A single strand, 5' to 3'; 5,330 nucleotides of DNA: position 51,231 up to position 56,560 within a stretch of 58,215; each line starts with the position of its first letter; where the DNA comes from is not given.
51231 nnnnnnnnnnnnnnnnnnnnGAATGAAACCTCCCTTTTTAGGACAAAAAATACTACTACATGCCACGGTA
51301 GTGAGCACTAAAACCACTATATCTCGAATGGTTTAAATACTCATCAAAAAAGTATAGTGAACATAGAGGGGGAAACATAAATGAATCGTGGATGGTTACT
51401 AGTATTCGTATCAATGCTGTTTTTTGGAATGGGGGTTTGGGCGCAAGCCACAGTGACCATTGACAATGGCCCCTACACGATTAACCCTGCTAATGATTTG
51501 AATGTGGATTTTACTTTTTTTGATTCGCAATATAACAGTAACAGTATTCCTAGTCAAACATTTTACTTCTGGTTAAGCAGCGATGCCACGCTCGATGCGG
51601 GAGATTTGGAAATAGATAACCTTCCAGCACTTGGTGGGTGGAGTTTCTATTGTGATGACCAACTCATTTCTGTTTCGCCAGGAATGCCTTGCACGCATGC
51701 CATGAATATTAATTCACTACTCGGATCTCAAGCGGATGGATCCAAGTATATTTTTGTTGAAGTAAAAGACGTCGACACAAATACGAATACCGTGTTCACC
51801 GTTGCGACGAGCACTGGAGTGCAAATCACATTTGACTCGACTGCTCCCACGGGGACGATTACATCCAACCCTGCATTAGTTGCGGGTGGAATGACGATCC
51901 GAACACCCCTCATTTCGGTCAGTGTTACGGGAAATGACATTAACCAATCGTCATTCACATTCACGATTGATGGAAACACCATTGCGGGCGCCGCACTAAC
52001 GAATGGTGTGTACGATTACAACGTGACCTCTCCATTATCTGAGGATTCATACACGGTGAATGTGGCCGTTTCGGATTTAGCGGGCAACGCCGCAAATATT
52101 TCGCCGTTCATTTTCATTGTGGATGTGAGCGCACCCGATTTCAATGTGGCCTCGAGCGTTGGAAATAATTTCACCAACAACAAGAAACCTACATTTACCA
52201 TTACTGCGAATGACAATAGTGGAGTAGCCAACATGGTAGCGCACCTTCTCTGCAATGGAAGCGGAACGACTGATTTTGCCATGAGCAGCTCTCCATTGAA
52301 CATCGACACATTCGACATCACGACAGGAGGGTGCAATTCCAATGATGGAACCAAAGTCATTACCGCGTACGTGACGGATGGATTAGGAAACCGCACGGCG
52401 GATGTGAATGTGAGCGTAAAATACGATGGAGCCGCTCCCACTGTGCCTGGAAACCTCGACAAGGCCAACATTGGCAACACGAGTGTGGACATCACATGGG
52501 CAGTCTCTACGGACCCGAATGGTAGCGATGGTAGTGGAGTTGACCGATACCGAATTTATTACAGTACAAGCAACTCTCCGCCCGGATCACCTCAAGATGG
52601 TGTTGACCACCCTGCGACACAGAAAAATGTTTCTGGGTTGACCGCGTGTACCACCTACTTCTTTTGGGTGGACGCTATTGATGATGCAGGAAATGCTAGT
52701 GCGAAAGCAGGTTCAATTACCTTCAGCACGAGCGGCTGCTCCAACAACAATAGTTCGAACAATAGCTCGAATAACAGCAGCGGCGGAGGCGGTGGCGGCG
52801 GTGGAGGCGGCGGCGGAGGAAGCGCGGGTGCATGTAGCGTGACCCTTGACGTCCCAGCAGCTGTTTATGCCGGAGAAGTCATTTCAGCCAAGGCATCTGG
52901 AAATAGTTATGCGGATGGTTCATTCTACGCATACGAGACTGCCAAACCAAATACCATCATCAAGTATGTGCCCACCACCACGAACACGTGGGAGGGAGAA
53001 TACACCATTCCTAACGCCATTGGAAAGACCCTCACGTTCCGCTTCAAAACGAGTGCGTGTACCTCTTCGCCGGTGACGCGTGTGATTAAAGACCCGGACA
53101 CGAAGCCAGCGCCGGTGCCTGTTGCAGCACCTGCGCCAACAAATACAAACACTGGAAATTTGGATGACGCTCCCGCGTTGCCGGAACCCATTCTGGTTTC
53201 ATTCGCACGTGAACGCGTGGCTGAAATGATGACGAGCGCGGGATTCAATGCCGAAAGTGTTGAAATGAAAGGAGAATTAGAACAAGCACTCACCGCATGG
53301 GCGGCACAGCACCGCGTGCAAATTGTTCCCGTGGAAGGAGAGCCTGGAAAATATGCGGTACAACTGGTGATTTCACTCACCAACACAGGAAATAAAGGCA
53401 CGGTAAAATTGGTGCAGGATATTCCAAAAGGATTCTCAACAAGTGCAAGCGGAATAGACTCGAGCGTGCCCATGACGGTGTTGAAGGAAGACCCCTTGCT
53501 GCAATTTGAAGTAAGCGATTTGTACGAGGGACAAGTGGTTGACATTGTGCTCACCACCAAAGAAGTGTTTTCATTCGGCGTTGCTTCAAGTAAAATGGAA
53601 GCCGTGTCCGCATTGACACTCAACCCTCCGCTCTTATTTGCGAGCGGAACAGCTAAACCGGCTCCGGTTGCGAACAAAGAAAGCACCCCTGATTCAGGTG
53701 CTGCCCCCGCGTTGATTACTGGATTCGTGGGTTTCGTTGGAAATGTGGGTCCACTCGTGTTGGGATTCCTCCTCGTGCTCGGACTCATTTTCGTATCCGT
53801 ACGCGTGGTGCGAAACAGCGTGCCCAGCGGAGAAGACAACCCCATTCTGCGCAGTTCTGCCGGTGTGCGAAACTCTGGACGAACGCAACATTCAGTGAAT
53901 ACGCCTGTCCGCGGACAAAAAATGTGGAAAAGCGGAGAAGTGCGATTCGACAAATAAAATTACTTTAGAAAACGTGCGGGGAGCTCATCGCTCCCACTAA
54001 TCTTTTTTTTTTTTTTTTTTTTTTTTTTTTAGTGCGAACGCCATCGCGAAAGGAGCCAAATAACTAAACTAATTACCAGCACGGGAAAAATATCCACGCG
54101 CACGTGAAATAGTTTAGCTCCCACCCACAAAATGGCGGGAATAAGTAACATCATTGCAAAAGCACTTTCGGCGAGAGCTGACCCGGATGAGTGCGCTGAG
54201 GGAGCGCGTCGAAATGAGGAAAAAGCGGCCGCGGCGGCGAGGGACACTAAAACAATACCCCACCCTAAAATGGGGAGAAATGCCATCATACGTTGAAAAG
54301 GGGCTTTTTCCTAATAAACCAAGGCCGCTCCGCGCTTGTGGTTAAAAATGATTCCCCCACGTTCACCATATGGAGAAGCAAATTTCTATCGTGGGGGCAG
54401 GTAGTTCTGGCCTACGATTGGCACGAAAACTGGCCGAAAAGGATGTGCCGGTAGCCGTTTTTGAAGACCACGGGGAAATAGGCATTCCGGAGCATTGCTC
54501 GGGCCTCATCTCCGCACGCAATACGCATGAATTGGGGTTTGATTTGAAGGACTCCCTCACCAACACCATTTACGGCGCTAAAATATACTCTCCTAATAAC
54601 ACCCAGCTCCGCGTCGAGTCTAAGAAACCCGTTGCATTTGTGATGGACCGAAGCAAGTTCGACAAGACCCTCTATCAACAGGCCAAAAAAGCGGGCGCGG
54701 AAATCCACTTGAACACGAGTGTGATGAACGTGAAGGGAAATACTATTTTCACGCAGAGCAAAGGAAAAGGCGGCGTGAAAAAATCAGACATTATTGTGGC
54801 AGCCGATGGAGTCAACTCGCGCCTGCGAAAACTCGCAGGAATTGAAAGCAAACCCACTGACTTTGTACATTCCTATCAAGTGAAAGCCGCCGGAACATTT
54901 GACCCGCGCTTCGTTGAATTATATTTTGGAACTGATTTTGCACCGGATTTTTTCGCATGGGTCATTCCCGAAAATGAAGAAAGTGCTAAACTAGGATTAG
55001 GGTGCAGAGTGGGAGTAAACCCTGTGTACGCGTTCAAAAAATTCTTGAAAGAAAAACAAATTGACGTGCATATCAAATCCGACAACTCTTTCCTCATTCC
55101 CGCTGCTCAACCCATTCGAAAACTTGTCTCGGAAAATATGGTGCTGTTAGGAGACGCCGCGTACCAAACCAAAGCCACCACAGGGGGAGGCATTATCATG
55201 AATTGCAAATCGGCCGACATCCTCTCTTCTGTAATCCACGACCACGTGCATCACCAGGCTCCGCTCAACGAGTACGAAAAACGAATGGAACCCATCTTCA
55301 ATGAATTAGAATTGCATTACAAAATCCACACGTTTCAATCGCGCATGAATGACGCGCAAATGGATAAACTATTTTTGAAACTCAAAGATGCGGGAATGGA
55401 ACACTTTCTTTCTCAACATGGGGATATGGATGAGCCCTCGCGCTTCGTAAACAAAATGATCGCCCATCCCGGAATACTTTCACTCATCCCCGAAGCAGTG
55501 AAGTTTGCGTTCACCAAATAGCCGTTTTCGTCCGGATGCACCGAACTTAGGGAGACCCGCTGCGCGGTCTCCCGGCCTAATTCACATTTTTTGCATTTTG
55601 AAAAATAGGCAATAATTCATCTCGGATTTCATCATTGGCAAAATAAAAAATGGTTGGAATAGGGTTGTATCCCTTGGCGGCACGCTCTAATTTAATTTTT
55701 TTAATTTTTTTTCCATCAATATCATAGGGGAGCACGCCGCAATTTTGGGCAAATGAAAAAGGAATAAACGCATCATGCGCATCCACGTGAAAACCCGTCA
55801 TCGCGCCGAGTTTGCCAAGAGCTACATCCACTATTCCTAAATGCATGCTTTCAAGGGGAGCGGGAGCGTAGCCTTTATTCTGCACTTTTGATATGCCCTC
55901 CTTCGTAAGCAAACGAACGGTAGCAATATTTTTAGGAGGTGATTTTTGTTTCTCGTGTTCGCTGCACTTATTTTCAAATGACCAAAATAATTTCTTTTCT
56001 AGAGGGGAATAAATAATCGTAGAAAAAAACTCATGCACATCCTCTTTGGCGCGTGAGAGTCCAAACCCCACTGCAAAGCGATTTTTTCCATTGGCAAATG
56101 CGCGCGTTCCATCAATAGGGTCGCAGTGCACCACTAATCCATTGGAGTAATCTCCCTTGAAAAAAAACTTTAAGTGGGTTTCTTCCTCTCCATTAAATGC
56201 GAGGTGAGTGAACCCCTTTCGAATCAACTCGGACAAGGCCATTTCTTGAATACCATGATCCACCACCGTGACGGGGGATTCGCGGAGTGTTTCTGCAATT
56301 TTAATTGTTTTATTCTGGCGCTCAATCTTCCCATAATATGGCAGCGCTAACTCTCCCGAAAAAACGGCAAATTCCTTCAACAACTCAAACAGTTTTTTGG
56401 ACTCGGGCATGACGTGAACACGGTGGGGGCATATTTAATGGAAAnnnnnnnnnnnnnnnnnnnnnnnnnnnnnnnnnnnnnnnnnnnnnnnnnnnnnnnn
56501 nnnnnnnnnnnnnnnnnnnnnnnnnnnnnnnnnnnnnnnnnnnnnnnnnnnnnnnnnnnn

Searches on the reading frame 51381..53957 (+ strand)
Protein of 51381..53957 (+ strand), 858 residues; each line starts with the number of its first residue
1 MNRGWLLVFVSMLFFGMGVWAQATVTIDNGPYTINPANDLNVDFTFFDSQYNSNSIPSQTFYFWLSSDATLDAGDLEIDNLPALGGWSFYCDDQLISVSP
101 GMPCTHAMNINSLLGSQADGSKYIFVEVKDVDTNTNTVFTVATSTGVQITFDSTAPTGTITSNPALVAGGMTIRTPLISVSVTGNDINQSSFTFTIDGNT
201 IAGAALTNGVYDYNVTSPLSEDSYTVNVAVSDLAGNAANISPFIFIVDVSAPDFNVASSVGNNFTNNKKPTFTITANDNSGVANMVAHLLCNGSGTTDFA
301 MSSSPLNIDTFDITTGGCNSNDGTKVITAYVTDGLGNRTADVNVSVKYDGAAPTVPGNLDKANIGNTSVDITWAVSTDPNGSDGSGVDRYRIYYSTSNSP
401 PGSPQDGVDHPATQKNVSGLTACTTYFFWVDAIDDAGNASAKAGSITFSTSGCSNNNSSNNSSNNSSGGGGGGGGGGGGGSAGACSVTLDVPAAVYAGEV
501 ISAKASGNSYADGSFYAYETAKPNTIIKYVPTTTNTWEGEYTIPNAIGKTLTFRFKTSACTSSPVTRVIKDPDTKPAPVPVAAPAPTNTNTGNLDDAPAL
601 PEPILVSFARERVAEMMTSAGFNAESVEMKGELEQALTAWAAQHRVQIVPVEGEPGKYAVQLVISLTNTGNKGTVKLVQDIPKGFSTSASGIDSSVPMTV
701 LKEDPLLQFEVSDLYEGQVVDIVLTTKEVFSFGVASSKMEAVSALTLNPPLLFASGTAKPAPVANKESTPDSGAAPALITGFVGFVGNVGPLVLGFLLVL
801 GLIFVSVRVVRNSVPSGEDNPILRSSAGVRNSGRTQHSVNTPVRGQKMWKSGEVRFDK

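Call 6: search_protein_families(library=pfam, proteins=[window:51381-53957:+])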
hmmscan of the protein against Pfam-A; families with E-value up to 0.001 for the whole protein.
window:51381-53957:+ (858 aa): 2 families
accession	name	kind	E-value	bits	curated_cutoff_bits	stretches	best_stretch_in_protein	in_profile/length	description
PF19077.6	Big_13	-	1.9e-10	41.6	27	1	175-248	28-101/102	Bacterial Ig-like domain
PF00041.27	fn3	-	1.6e-07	31.8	25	1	356-439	3-75/84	Fibronectin type III domain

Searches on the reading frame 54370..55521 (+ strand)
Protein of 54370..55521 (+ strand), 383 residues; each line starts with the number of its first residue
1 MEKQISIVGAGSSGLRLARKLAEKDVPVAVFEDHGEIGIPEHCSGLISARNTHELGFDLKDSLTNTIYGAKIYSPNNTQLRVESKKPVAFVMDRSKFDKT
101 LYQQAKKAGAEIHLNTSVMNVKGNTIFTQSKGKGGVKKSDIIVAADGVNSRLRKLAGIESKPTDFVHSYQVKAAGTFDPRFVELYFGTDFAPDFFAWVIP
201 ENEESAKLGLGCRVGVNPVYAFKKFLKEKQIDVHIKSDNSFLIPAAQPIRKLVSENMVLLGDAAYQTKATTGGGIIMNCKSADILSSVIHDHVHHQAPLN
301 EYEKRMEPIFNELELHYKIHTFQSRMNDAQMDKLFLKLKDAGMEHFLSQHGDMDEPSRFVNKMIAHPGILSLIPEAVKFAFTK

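Call 6: search_protein_families(library=pfam, proteins=[window:54370-55521:+])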
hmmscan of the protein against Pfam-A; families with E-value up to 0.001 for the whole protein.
window:54370-55521:+ (383 aa): 10 families
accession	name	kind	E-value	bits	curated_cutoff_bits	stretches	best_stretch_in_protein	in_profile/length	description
PF01494.25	FAD_binding_3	-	6.2e-10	39.3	22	1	4-171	3-185/349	FAD binding domain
PF01266.30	DAO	-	7.5e-09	36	27.9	0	91-175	145-233/353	FAD dependent oxidoreductase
PF22578.2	GGR_cat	-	6.6e-07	29.6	27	1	175-229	13-71/88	Geranylgeranyl reductase catalytic domain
PF07992.20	Pyr_redox_2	-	1.5e-06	28.3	26.1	0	4-36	2-34/291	Pyridine nucleotide-disulphide oxidoreductase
PF04820.20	Trp_halogenase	-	2.8e-05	23.6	21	1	69-318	132-387/458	Tryptophan halogenase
PF05834.18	Lycopene_cycl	-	5.5e-05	22.8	23.4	0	6-126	3-117/380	Lycopene cyclase protein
PF01946.23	Thi4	-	7.4e-05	22.5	26.2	1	1-38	16-54/235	Thi4 family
PF13450.12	NAD_binding_8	-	8.1e-05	23.3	21.9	1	7-38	1-32/68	NAD(P)-binding Rossmann-like domain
PF03486.20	HI0933_like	-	0.00011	22.2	50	0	4-38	2-36/244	HI0933-like protein Rossmann domain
PF00070.33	Pyr_redox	-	0.00097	20.1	22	0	5-38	2-35/82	Pyridine nucleotide-disulphide oxidoreductase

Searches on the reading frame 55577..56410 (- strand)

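Call 6: search_protein_families(library=pfam, proteins=[window:55577-56410:-])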
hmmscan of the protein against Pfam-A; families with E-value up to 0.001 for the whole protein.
window:55577-56410:- (277 aa): 1 family
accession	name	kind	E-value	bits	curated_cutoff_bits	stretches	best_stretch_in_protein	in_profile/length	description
PF00459.30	Inositol_P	-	2.1e-12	47.6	27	1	32-161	26-150/271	Inositol monophosphatase family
